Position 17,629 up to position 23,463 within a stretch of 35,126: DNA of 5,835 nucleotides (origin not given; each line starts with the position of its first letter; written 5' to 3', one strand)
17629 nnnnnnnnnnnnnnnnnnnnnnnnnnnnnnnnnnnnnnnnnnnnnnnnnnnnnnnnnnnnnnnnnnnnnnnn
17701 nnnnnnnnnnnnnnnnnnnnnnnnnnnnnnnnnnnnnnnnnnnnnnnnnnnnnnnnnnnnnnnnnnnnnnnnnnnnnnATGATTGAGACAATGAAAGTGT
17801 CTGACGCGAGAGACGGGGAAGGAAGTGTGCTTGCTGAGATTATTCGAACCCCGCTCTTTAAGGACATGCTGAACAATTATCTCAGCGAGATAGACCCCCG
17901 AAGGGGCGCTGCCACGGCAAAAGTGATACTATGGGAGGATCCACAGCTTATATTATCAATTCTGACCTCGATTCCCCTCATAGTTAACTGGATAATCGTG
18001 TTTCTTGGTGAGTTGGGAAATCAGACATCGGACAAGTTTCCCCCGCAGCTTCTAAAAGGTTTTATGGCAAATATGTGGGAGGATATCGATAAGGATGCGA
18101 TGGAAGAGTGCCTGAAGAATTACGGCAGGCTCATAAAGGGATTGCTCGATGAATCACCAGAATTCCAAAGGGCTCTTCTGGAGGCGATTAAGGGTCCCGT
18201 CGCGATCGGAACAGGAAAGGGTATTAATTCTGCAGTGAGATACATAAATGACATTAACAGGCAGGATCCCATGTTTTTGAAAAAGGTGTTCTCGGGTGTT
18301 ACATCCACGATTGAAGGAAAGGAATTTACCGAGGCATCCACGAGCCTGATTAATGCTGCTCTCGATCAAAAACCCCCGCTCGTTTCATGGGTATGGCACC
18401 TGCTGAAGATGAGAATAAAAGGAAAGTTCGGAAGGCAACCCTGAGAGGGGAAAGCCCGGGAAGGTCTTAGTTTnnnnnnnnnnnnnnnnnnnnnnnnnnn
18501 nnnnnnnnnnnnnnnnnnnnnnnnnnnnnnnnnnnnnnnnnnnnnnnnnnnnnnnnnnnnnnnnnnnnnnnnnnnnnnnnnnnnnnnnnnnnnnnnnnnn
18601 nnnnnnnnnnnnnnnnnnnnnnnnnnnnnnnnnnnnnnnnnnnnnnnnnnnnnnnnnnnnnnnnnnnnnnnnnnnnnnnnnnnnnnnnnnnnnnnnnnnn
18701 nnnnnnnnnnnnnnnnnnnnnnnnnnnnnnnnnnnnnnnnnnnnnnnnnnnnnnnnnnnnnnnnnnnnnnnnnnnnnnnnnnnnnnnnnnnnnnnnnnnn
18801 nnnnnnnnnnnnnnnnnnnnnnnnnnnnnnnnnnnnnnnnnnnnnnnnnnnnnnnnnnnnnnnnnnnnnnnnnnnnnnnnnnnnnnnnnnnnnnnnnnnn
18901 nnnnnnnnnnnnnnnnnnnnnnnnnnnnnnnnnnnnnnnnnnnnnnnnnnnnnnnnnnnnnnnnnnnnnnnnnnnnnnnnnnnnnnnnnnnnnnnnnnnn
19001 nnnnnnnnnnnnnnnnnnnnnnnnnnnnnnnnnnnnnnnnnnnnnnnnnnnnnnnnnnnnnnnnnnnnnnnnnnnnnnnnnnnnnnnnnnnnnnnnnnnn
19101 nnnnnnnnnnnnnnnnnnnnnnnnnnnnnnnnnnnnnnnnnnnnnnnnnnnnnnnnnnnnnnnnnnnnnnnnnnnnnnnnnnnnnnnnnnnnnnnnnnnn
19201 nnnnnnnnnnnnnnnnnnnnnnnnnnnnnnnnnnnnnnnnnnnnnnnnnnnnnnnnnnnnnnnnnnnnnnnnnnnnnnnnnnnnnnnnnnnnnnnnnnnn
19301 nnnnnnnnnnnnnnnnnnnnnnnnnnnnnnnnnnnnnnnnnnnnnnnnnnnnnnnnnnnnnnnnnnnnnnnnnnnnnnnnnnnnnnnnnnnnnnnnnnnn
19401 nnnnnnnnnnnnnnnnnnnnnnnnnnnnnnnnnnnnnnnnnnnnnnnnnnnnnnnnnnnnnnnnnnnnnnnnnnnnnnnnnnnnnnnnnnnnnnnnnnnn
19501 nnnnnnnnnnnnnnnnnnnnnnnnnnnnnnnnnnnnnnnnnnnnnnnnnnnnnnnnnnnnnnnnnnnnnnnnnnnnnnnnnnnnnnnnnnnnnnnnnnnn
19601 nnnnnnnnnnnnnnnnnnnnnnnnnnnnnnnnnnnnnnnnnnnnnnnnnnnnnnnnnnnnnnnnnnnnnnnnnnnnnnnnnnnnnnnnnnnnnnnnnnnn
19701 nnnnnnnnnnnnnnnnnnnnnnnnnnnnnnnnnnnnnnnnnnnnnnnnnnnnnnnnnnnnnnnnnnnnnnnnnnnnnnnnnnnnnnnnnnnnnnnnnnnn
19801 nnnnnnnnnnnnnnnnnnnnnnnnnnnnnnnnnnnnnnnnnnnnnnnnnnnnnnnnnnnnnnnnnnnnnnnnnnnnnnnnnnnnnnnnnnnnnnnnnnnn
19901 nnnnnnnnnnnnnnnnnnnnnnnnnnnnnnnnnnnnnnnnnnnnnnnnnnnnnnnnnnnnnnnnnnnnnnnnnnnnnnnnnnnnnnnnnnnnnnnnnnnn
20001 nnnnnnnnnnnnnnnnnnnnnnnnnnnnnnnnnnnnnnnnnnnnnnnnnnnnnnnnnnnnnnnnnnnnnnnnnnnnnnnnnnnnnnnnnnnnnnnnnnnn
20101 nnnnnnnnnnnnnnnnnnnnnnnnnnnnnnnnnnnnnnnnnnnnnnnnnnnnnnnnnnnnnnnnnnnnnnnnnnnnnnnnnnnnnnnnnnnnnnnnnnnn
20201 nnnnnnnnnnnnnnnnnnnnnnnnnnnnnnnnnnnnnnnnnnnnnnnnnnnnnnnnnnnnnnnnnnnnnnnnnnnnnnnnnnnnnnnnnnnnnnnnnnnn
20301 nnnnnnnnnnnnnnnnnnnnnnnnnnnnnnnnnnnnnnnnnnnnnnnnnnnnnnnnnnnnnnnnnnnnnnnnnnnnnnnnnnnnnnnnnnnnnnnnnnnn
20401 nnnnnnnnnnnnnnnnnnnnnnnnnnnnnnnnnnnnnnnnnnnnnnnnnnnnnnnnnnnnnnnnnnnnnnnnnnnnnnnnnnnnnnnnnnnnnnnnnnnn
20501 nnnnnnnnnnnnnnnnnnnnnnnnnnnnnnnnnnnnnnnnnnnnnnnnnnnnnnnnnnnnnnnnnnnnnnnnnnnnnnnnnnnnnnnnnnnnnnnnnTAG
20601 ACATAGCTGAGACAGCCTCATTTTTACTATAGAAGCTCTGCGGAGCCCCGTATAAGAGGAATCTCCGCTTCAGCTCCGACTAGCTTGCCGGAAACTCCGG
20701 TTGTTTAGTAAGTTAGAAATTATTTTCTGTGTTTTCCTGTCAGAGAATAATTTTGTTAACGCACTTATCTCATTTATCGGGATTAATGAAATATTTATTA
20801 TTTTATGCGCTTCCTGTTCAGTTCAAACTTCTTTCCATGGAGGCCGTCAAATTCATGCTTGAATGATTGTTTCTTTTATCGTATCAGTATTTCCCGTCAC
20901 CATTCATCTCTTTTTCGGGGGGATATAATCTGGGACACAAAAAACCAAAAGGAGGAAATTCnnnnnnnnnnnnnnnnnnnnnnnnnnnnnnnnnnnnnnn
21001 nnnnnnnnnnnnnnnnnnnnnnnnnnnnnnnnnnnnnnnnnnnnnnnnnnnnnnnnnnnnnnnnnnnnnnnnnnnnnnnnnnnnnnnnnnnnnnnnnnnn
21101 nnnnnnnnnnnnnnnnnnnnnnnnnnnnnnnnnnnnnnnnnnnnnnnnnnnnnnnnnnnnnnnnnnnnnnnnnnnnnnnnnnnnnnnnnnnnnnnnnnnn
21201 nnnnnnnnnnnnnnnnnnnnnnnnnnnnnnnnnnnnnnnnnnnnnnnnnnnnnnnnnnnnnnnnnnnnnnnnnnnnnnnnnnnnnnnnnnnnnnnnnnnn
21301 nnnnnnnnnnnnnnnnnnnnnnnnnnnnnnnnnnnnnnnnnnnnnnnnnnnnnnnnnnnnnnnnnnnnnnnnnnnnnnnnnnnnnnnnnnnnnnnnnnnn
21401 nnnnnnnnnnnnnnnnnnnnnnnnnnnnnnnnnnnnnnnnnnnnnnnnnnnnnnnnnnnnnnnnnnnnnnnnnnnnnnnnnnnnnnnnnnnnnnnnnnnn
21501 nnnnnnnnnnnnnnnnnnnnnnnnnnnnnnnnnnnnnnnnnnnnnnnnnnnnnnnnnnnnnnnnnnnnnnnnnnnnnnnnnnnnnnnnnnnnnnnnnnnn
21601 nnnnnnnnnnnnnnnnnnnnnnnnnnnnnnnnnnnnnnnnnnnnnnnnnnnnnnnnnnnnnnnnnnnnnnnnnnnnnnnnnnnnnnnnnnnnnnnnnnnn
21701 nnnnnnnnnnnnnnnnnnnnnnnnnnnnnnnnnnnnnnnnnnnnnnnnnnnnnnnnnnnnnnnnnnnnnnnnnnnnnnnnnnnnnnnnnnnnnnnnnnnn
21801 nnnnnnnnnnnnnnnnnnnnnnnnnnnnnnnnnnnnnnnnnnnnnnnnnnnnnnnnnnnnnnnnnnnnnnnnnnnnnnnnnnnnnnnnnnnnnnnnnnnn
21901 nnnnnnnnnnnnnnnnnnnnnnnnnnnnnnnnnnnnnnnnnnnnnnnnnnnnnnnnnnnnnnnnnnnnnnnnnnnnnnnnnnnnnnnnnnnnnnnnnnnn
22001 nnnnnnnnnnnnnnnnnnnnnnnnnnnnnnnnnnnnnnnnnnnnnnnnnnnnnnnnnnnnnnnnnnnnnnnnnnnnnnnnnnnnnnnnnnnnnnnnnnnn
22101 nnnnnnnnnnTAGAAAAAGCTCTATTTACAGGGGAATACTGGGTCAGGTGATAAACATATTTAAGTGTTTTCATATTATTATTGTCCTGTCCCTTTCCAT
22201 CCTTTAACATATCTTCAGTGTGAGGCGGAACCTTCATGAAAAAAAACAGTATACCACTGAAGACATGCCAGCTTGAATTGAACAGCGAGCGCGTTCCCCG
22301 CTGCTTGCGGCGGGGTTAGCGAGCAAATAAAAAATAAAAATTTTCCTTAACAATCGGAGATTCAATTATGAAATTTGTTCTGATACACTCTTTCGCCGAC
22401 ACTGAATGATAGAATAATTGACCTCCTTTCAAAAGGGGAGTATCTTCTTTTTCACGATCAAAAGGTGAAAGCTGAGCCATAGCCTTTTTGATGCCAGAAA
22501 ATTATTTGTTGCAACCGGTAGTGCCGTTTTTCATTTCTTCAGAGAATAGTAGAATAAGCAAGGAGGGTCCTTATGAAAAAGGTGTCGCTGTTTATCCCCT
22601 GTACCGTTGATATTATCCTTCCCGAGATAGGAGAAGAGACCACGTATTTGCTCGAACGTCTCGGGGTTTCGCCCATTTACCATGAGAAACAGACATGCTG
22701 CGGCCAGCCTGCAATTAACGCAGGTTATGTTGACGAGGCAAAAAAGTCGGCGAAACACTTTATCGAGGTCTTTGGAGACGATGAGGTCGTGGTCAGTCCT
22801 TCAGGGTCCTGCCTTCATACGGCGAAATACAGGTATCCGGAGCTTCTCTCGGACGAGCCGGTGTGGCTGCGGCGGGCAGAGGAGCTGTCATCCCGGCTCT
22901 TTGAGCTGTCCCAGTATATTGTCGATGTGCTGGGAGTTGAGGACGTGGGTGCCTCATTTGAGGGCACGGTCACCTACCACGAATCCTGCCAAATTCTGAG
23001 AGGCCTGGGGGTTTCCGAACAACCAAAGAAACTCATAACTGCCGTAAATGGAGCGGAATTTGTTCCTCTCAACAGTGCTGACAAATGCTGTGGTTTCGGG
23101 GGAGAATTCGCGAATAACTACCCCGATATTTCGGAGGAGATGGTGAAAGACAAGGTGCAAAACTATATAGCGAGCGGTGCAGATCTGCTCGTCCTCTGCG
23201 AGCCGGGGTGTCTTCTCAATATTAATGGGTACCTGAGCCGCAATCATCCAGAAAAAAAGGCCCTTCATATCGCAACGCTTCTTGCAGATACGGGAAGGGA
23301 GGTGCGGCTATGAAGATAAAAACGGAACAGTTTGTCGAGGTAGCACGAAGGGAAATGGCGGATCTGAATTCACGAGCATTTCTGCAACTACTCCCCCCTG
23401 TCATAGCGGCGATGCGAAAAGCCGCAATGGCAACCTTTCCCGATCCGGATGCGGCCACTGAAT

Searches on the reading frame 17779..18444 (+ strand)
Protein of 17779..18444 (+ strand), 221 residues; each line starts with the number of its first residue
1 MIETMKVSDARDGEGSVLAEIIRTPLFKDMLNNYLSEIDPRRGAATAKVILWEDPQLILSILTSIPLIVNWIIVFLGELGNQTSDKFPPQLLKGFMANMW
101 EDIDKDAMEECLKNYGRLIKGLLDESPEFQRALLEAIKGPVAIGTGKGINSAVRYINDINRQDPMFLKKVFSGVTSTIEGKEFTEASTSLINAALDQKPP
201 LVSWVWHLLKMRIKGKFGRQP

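Call 3: search_protein_families(library=pfam, proteins=[window:17779-18444:+], max_evalue=0.01)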
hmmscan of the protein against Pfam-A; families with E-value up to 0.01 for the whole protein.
window:17779-18444:+ (221 aa): 0 families

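Call 4: search_protein_families(library=ncbifam, proteins=[window:17779-18444:+], max_evalue=0.01)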
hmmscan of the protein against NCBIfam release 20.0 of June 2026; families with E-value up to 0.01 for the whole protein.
window:17779-18444:+ (221 aa): 0 families

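Call 15: search_solved_structures(query=window:17779-18444:+, max_evalue=10)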
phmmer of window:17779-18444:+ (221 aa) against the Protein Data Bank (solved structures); distinct sequences matched with E-value up to 10: 0.

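Call 31: find_homologous_proteins(query=window:17779-18444:+, max_evalue=0.001)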
Query window:17779-18444:+ (221 aa): 20 proteins with E <= 0.001 among 500 candidates.
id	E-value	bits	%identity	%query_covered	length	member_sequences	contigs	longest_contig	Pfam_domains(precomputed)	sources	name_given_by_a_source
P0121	5.1e-136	469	95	100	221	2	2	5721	-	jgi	jgi:hypothetical protein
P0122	6.4e-130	449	92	99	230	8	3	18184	-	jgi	jgi:hypothetical protein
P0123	3.3e-128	444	87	100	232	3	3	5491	-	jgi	jgi:hypothetical protein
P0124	3.2e-127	441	89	99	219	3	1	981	-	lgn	-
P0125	1.4e-125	435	86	100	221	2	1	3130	-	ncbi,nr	ncbi:MAG: hypothetical protein JRC86_12285 [Deltaproteobacteria bacterium]|nr:hypothetical protein [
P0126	3.2e-122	424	84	99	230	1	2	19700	-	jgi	jgi:hypothetical protein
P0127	4.3e-122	424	84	99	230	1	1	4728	-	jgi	jgi:hypothetical protein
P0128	1.6e-121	422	84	99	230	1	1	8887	-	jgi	jgi:hypothetical protein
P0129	1.2e-117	409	80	100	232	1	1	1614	-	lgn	-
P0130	1.3e-111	390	77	99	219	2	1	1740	-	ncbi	-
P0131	1.3e-109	383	76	100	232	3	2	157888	-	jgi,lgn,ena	-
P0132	4.7e-99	348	70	98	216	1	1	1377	-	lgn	-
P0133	2.1e-94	333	65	99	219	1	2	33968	-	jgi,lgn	jgi:hypothetical protein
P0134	2.1e-89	317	63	98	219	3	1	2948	-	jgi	jgi:hypothetical protein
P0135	2.5e-85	304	64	94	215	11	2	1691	-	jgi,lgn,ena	jgi:hypothetical protein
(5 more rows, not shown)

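Call 37: predict_structure(alignment_id=A2)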
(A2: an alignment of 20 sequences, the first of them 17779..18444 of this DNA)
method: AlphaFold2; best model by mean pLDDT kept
length: 221 residues; sequences in the alignment: 20
mean_pLDDT: 51.1   pTM: 0.37
mean pLDDT of the five models: 51.1, 49.0, 46.9, 46.3, 39.8
residues with pLDDT >= 90: 0; 70-90: 16; 50-70: 100; < 50: 105
segments of 3 or more residues with pLDDT < 50: 1-15, 135-221
pLDDT, mean of each block of 10 residues (from residue 1): 35 50 65 63 70 69 62 63 69 67 67 57 55 46 36 40 41 33 33 31 37 37 36
secondary structure, 60 per line:
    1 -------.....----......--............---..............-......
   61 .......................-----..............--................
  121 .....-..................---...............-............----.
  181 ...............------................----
elements in order: H8-12 H17-22 H25-36 H40-53 H55-83 H89-102 H105-125 H127-144 H148-162 H164-175 H180-195 H202-217

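Call 52: find_encoding_contigs(protein=P0131, flank=10000, max_places=1)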
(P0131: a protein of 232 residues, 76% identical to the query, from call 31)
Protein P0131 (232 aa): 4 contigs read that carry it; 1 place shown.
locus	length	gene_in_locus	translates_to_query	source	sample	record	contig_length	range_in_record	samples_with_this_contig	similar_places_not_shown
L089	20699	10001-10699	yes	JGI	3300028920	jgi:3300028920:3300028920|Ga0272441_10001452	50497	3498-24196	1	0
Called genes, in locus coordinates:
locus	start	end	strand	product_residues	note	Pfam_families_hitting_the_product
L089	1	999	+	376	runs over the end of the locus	PF03033:Glyco_transf_28, PF04101:Glyco_tran_28_C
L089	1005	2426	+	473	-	PF01225:Mur_ligase, PF08245:Mur_ligase_M, PF02875:Mur_ligase_C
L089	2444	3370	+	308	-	PF01565:FAD_binding_4, PF02873:MurB_C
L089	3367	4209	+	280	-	PF08478:POTRA_1, PF03799:FtsQ_DivIB_C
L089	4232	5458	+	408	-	PF11104:PilM_2 (faint), PF14450:FtsA, PF02491:SHS2_FTSA, PF06723:MreB_Mbl, PF06277:EutA (weak), PF14450:FtsA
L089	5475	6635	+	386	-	PF00091:Tubulin, PF12327:FtsZ_C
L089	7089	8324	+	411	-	PF02771:Acyl-CoA_dh_N (faint), PF00441:Acyl-CoA_dh_1, PF08028:Acyl-CoA_dh_2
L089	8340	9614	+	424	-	PF02771:Acyl-CoA_dh_N, PF02770:Acyl-CoA_dh_M, PF00441:Acyl-CoA_dh_1, PF08028:Acyl-CoA_dh_2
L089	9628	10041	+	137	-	-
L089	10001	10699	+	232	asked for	-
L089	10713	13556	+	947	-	PF00989:PAS, PF08448:PAS_4, PF13426:PAS_9, PF00989:PAS, PF08448:PAS_4, PF13426:PAS_9, PF00989:PAS, PF08448:PAS_4, +15 more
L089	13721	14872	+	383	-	PF02771:Acyl-CoA_dh_N, PF02770:Acyl-CoA_dh_M, PF00441:Acyl-CoA_dh_1, PF08028:Acyl-CoA_dh_2, PF22924:ACOX_C_alpha1 (weak)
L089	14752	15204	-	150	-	-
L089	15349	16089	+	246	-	PF02754:CCG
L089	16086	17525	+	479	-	PF02589:LUD_dom, PF12797:Fer4_2 (faint), PF13187:Fer4_9 (faint), PF13237:Fer4_10 (faint), PF12838:Fer4_7 (weak), PF13183:Fer4_8, PF13534:Fer4_17, PF11870:LutB_C (weak), +1 more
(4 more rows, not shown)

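Call 53: search_protein_representatives(alignment_id=A2)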
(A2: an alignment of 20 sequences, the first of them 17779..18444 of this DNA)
Query: 20 sequences, 219 profile positions. Proteins with E-value up to 0.001 (for the whole library): 421; up to 1e-10: 259; up to 1e-30: 41. The best 150 are listed.
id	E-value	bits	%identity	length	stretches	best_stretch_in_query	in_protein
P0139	7.2e-102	356.1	-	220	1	1-218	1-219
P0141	4.4e-78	278.3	-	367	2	9-215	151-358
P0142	3.3e-72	259.1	-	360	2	6-216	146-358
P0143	4.4e-70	252.2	-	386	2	13-218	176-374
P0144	1.9e-63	230.4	-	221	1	10-219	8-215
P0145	1.3e-60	221.2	-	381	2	13-218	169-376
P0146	1.6e-59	217.6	-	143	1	79-219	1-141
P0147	3.3e-59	216.6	-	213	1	10-216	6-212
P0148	7.4e-57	208.9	-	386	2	13-217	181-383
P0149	1.5e-54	201.3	-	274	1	6-218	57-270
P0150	8.6e-54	198.9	-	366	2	12-218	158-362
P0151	2.3e-53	197.5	-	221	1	1-218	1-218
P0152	5.1e-50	186.5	-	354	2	23-217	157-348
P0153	2.5e-48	181.0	-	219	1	12-216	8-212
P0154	1.6e-46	175.1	-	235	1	10-219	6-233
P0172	9.2e-34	133.4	-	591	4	9-137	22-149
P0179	4.1e-31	124.8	-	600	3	8-133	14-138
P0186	1.0e-27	113.7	-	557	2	7-174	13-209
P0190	1.1e-26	110.3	-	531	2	15-155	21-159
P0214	7.4e-23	97.8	-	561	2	10-146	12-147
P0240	5.4e-20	88.4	-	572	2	7-138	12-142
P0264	1.1e-18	84.1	-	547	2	14-142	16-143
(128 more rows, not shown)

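Call 54: search_protein_families(library=pfam, proteins=[P0172, P0179, P0186, P0190, P0214, P0240, P0141, P0264], max_evalue=0.01)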
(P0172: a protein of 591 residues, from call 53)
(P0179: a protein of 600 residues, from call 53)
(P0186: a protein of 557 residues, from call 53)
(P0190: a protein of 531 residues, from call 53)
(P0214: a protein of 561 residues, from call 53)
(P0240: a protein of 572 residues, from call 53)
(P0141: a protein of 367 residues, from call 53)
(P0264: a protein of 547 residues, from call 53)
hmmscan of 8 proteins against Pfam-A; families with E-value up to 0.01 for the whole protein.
P0172 (591 aa): 0 families

P0179 (600 aa): 0 families

P0186 (557 aa): 0 families

P0190 (531 aa): 0 families

P0214 (561 aa): 0 families

P0240 (572 aa): 0 families

P0141 (367 aa): 0 families

P0264 (547 aa): 0 families

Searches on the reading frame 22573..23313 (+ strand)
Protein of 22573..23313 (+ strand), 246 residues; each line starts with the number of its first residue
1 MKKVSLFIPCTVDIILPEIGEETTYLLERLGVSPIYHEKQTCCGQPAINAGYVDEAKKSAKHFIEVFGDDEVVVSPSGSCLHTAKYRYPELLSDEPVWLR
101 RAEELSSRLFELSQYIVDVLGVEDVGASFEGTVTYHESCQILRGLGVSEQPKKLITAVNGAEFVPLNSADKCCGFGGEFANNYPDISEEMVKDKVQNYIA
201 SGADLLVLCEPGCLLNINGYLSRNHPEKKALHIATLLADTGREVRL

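Call 36: search_protein_families(library=pfam, proteins=[window:22573-23313:+], max_evalue=0.0001)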
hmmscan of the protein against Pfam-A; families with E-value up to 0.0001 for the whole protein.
window:22573-23313:+ (246 aa): 1 family
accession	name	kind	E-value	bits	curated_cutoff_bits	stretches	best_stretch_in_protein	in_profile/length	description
PF02754.22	CCG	-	3.2e-31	107.7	20.6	2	133-217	1-84/85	Cysteine-rich domain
